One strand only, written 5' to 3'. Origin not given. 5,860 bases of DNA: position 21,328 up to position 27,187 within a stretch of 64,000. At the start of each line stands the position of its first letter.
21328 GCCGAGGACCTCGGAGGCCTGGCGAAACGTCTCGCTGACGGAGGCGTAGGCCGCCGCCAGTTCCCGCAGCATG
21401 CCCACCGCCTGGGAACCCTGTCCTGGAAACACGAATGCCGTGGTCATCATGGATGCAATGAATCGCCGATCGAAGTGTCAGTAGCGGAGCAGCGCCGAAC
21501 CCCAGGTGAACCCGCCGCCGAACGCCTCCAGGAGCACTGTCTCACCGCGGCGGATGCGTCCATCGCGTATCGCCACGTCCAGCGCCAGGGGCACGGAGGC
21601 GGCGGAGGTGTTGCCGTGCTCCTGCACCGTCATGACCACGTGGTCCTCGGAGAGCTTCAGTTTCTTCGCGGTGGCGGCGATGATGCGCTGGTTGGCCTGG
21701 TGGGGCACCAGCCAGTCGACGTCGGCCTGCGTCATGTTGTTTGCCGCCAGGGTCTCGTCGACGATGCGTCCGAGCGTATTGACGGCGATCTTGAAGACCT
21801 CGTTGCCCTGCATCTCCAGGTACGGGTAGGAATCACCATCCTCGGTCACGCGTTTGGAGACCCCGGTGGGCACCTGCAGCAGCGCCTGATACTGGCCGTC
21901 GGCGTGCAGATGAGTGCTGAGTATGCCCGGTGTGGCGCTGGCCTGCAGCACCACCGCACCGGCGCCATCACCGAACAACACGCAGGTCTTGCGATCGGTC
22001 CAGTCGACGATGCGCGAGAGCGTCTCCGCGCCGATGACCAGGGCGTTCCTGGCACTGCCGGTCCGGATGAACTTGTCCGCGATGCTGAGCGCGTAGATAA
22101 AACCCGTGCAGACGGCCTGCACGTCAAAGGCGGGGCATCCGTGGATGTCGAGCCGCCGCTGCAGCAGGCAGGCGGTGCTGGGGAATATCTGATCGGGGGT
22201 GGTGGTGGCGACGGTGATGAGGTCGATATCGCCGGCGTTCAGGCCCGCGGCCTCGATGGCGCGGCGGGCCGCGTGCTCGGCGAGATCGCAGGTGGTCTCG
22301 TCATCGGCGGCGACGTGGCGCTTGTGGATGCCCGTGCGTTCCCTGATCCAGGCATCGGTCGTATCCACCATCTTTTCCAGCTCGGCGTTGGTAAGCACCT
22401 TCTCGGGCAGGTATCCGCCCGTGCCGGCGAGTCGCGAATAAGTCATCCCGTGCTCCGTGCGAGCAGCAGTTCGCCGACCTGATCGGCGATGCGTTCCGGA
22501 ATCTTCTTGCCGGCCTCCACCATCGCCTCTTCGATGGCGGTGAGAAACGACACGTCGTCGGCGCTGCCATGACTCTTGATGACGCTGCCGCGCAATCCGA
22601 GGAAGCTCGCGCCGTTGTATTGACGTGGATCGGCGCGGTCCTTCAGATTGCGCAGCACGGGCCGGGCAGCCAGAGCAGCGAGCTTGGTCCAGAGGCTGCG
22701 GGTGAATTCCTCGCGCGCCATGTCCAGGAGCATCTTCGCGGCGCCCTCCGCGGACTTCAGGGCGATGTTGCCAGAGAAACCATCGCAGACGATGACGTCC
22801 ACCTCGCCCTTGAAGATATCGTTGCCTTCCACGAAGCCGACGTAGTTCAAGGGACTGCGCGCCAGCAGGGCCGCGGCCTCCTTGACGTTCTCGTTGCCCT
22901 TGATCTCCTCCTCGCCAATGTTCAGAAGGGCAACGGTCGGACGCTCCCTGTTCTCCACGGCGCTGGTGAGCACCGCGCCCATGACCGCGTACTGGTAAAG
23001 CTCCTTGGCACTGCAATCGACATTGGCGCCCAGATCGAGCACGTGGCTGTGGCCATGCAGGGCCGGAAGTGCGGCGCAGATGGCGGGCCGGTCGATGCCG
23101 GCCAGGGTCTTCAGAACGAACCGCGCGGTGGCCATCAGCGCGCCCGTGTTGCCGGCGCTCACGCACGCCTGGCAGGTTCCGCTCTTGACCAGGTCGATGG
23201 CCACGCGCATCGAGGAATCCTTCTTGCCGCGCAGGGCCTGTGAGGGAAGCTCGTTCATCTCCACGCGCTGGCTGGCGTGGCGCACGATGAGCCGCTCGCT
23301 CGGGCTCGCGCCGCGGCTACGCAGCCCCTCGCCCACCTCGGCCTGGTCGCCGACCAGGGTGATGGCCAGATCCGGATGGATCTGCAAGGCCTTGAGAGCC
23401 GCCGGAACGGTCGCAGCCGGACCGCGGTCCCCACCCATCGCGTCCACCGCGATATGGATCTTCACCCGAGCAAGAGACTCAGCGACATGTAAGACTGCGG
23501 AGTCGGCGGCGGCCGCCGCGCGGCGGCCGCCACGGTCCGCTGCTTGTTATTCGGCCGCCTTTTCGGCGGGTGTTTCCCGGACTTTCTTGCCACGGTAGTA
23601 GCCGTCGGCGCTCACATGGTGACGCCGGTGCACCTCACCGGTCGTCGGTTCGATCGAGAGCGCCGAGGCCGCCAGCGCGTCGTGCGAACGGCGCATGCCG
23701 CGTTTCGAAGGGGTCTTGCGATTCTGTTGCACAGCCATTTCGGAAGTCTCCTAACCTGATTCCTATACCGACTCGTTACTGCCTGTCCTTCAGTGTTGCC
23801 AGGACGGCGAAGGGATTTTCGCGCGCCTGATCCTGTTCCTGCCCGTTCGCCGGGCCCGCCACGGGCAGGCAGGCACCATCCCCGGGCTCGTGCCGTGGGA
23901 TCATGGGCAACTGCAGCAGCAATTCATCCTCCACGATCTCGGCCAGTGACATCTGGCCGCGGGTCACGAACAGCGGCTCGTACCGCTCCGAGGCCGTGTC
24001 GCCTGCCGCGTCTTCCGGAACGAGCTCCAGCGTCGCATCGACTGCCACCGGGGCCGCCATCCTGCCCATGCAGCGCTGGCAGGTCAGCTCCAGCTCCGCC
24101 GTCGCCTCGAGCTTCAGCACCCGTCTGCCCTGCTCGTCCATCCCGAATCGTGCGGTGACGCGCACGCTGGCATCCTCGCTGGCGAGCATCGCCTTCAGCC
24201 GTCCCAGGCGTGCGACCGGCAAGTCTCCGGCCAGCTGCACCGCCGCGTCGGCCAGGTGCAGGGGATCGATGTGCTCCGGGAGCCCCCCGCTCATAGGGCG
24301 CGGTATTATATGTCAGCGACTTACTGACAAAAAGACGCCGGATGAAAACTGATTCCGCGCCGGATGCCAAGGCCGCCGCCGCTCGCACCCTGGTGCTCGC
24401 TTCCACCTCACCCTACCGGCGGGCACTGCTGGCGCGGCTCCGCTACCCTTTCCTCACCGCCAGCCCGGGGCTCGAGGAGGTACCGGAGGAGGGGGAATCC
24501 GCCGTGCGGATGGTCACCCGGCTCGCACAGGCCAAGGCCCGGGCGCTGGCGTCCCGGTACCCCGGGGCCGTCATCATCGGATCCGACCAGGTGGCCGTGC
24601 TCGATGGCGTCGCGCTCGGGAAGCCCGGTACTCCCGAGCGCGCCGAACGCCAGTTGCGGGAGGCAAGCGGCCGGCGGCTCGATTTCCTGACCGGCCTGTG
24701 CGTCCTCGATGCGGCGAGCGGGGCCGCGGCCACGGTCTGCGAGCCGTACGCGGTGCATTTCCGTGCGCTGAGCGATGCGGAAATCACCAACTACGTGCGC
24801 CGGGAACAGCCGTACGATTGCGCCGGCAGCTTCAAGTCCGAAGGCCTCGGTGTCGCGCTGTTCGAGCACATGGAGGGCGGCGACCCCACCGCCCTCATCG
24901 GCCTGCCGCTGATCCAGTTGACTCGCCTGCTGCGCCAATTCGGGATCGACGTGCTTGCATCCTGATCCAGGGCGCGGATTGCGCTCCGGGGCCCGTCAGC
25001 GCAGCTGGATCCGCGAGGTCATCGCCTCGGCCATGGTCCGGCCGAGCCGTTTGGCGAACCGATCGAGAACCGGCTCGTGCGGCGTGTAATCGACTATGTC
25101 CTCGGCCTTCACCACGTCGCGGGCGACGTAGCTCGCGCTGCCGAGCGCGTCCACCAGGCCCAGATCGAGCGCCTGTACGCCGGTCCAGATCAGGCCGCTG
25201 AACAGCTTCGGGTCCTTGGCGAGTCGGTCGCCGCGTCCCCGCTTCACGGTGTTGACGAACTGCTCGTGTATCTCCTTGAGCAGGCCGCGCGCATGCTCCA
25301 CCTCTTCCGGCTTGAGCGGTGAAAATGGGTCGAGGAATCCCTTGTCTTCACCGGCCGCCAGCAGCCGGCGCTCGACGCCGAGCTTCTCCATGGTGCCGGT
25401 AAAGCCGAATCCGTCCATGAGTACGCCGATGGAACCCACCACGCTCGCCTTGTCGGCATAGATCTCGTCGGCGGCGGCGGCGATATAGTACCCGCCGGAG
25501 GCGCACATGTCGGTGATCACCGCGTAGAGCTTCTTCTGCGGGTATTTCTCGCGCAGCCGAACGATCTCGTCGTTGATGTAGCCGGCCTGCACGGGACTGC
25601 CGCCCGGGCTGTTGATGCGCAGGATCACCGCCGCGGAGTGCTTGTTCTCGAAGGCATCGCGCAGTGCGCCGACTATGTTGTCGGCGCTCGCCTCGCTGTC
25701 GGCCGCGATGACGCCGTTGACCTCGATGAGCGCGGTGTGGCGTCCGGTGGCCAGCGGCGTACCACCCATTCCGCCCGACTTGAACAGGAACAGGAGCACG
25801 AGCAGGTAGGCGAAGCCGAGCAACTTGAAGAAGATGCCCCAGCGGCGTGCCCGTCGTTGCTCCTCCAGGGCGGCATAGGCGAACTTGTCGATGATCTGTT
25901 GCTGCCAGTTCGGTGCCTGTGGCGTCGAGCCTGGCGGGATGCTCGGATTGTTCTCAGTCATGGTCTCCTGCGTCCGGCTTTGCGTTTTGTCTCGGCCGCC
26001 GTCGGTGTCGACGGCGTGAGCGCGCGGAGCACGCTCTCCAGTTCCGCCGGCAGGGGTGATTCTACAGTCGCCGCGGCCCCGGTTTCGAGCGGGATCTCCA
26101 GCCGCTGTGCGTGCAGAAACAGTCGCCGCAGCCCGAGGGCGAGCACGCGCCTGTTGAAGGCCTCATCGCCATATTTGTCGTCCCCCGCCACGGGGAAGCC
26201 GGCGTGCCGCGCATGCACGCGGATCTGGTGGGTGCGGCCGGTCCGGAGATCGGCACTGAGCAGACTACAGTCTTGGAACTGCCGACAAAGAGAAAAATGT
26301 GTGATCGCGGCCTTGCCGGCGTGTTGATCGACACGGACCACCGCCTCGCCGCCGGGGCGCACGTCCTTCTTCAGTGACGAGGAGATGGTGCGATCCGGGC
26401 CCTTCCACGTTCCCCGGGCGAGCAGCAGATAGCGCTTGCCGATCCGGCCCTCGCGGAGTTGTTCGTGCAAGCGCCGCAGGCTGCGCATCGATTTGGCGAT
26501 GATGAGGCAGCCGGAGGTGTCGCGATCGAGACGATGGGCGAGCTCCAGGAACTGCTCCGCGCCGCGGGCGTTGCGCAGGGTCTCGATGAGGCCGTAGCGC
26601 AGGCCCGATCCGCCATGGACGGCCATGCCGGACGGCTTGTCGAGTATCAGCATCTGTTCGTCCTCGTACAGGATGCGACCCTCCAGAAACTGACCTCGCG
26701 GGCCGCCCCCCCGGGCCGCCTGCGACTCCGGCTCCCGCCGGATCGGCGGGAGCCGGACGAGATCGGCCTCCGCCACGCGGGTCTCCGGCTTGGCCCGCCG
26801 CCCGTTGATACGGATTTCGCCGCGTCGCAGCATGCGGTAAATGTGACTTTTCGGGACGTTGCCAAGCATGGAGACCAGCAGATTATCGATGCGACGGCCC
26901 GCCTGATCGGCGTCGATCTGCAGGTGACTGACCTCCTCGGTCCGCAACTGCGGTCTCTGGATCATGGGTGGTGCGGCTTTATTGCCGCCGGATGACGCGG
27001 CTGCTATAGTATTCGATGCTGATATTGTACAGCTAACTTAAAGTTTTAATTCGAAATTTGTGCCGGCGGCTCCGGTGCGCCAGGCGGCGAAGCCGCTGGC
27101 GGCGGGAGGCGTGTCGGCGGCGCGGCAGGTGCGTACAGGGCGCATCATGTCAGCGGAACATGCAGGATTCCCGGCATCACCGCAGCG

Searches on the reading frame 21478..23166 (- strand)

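Call 6: search_protein_families(library=pfam, proteins=[window:21478-23166:-])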
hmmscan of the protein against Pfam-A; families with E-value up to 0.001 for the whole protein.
window:21478-23166:- (562 aa): 3 families
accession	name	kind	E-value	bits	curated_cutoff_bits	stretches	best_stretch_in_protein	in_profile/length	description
PF08541.16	ACP_syn_III_C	-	4.9e-37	126.4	26.6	1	473-562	1-90/90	3-Oxoacyl-[acyl-carrier-protein (ACP)] synthase III C terminal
PF08545.16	ACP_syn_III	-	8.9e-35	118.9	24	1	347-424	1-80/80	3-Oxoacyl-[acyl-carrier-protein (ACP)] synthase III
PF00108.29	Thiolase_N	-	5e-07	29.8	26.4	1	277-386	8-118/260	Thiolase, N-terminal domain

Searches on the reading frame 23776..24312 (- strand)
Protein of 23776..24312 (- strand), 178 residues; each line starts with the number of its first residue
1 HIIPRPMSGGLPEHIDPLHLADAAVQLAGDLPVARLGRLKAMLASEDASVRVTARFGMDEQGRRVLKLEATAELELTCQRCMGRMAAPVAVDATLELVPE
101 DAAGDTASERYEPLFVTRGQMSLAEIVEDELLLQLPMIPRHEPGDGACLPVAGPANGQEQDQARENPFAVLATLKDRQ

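Call 57: search_protein_families(library=pfam, proteins=[window:23776-24312:-], max_evalue=0.000001)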
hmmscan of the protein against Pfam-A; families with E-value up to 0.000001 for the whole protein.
window:23776-24312:- (178 aa): 1 family
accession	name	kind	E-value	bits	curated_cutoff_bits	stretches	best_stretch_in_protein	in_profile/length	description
PF02620.22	YceD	-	1.7e-18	67.3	33.2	1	66-175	1-119/119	Large ribosomal RNA subunit accumulation protein YceD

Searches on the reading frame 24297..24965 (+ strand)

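Call 57: search_protein_families(library=pfam, proteins=[window:24297-24965:+], max_evalue=0.000001)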
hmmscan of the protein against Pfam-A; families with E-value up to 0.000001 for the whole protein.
window:24297-24965:+ (222 aa): 1 family
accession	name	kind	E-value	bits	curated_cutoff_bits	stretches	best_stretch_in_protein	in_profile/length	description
PF02545.19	Maf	-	1.3e-51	175.4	27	1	32-215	2-187/187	Maf-like protein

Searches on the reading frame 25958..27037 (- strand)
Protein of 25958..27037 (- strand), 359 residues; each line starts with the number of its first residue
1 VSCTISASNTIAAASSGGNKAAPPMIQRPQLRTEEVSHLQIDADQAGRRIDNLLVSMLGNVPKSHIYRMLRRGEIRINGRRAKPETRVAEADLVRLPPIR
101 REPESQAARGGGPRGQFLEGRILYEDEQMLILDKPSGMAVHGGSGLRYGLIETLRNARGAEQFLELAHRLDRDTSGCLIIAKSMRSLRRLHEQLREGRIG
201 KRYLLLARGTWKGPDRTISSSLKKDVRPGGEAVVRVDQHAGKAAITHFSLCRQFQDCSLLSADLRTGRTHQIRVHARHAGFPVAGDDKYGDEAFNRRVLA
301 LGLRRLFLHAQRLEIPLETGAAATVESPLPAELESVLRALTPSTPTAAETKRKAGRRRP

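Call 71: search_protein_families(library=pfam, proteins=[window:25958-27037:-], max_evalue=0.00001)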
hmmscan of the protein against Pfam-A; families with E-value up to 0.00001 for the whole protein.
window:25958-27037:- (359 aa): 2 families
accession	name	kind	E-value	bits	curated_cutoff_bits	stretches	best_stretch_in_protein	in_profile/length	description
PF00849.27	PseudoU_synth_2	-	1.4e-27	97.2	26.8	1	129-277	2-151/152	RNA pseudouridylate synthase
PF01479.30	S4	-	2.4e-08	34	22.8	1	48-94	1-48/48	S4 domain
